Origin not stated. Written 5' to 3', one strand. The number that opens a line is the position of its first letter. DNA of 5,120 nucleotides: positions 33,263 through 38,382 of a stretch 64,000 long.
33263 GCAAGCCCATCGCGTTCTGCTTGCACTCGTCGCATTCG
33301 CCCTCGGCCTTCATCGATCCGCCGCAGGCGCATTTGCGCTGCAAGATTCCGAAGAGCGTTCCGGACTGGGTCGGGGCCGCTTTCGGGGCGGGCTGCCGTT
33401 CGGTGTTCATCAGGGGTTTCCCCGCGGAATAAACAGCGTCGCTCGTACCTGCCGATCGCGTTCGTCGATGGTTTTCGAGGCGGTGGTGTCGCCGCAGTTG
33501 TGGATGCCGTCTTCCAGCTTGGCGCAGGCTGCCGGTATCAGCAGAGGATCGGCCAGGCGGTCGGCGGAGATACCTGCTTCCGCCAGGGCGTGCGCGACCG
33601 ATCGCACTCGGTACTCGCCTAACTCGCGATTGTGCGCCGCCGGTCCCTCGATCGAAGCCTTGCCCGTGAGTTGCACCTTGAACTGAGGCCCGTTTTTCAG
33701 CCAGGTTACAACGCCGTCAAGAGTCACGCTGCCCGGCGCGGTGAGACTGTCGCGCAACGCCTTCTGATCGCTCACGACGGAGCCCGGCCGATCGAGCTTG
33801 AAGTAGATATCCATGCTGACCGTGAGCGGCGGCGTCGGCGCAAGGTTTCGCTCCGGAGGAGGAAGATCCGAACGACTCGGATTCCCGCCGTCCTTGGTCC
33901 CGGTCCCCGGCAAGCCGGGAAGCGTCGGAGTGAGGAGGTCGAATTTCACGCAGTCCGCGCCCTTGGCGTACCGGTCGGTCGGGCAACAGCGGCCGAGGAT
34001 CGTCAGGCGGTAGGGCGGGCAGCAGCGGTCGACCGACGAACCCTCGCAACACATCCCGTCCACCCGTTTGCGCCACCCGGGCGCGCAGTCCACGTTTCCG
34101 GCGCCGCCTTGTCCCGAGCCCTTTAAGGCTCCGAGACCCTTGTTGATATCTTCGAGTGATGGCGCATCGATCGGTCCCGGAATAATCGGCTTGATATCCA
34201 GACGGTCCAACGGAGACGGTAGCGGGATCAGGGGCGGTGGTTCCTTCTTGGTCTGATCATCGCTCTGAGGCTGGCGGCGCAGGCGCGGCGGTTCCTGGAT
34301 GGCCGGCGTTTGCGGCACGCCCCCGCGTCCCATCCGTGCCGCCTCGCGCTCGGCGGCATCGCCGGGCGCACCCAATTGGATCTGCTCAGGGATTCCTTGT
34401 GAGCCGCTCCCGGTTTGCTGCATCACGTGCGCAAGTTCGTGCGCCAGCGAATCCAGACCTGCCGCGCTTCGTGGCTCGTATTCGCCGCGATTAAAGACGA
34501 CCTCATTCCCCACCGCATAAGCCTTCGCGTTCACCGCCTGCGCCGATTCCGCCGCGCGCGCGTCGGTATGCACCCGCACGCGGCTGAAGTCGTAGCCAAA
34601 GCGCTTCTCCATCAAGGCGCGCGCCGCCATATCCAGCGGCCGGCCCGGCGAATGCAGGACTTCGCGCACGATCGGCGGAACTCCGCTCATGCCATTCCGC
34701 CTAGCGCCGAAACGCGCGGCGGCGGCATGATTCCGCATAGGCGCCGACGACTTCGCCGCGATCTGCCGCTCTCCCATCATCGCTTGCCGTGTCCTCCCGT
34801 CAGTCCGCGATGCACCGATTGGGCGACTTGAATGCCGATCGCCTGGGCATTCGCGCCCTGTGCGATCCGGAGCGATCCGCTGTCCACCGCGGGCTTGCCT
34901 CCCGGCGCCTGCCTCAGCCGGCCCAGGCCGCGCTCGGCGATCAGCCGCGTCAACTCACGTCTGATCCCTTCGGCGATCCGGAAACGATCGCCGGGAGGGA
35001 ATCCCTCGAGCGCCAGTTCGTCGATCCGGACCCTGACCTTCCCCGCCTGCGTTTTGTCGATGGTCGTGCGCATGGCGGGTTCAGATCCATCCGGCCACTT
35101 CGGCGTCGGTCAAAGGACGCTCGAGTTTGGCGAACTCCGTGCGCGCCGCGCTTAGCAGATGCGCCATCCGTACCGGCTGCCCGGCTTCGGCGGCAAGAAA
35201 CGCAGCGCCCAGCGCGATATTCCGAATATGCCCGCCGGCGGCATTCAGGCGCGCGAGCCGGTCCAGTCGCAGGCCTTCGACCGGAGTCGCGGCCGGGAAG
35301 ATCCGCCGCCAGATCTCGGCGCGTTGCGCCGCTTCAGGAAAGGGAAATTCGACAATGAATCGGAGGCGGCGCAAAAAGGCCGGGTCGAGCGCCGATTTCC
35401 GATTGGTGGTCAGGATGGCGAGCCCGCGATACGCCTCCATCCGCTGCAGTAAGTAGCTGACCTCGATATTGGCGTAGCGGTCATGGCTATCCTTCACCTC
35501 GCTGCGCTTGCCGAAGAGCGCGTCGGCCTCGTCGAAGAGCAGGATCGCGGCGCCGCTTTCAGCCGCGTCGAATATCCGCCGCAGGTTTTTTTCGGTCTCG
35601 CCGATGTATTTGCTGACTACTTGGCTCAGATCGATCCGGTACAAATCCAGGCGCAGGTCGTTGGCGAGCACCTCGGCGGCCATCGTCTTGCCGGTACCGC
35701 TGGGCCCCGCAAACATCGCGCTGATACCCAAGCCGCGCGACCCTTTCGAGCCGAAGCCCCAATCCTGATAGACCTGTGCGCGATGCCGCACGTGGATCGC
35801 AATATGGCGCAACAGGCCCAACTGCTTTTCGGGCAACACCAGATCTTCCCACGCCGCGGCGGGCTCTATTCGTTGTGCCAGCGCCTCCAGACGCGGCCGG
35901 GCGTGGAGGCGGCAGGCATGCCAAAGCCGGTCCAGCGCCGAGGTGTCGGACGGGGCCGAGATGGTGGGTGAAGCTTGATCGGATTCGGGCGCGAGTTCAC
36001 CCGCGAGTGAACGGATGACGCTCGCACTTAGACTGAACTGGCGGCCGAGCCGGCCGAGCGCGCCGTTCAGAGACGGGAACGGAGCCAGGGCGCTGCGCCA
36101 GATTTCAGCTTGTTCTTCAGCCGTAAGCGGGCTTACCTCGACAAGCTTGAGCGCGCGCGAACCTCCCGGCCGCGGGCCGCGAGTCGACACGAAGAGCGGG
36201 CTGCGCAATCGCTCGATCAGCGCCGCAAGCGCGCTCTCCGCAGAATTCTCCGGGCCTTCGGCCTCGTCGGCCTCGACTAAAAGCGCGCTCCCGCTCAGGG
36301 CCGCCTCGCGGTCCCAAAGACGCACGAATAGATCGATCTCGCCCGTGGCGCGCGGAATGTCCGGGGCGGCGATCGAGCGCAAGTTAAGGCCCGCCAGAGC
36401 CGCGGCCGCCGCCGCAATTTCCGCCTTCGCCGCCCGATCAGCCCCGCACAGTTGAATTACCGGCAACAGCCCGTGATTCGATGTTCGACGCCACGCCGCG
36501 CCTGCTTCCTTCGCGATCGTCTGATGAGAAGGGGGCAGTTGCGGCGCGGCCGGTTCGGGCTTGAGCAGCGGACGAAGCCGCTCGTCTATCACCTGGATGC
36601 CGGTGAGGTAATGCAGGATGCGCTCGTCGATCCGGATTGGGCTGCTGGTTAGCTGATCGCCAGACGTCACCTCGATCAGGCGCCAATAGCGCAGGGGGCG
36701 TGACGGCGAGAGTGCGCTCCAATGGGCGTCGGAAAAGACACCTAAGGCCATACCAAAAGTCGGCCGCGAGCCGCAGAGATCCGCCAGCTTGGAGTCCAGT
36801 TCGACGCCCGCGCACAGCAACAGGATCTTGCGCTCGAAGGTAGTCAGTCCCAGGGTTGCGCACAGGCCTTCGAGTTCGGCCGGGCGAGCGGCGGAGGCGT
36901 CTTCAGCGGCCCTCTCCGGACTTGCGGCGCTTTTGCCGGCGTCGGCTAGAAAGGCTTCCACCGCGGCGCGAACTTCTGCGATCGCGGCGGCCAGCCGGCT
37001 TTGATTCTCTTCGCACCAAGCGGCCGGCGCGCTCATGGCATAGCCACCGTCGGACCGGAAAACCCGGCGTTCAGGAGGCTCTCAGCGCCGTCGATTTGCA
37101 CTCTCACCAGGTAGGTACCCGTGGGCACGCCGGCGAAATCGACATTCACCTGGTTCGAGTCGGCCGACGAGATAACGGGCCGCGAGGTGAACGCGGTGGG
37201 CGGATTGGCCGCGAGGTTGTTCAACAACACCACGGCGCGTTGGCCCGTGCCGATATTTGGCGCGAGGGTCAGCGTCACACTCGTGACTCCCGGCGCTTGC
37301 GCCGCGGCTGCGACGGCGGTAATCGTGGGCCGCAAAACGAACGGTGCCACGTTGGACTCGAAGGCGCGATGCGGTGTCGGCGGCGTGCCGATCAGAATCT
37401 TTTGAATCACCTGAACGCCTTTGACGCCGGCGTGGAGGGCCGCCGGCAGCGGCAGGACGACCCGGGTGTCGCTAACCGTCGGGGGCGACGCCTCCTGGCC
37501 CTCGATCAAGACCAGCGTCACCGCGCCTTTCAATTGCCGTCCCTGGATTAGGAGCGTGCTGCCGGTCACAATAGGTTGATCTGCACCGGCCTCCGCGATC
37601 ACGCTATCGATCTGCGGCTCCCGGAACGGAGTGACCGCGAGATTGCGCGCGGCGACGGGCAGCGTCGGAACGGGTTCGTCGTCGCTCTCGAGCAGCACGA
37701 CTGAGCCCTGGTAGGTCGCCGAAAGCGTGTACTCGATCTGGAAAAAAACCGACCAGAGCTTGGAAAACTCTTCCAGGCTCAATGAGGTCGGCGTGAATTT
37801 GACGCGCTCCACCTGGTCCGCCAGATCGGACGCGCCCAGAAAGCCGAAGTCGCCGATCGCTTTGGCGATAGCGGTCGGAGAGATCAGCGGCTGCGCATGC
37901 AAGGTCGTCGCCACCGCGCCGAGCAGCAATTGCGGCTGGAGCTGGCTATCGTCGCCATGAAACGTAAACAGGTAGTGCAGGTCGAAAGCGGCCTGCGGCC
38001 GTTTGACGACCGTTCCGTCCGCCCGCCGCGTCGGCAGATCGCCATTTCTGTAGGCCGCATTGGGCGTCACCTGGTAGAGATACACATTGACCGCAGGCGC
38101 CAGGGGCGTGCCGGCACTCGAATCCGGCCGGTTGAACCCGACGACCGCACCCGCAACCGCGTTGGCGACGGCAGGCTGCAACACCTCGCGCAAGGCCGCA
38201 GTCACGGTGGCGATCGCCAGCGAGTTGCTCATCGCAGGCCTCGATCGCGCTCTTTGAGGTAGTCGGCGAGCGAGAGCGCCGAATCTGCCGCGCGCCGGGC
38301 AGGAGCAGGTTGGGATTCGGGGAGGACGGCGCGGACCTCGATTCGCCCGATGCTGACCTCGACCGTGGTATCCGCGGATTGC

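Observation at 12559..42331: Complete, compact extracellular contractile injection system (eCIS) operon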

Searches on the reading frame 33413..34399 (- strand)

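Call 32: search_protein_families(library=pfam, proteins=[window:33413-34399:-], max_evalue=5)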
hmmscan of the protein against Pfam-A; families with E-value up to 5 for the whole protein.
window:33413-34399:- (329 aa): 1 family
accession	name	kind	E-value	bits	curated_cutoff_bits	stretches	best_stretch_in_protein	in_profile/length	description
PF00691.25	OmpA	-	2.8e-05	24.8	27.2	1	218-282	8-74/98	OmpA family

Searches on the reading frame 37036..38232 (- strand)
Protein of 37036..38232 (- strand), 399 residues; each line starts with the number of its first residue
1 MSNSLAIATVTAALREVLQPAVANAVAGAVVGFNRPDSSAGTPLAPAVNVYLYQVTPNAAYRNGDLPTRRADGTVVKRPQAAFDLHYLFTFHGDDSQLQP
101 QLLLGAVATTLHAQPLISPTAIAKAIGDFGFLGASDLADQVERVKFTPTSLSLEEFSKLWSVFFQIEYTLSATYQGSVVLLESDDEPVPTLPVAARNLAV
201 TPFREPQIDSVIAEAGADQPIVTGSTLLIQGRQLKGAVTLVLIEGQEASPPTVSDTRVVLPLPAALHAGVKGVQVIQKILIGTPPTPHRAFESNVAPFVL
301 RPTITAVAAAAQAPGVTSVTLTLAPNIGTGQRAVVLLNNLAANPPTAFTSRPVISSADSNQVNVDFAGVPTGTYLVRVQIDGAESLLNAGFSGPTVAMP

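Call 3: search_protein_families(library=pfam, proteins=[window:37036-38232:-], max_evalue=0.01)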
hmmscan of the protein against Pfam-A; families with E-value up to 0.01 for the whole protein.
window:37036-38232:- (399 aa): 2 families
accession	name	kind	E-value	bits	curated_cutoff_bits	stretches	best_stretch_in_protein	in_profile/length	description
PF14065.11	Pvc16_N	-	1.2e-42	146.1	27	1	9-193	1-178/180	Pvc16 N-terminal domain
PF01833.30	TIG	-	0.0035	17.7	20.9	0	220-276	12-69/84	IPT/TIG domain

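Call 10: search_solved_structures(query=window:37036-38232:-, max_evalue=0.01)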
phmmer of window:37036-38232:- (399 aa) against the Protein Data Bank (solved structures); distinct sequences matched with E-value up to 0.01: 0.

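Call 90: search_dna_similar(query=window:37036-38232:-, collection=phages, mode=protein, max_rows=8, max_evalue=0.001)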
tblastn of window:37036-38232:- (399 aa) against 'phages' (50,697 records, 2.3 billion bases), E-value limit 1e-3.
No match.
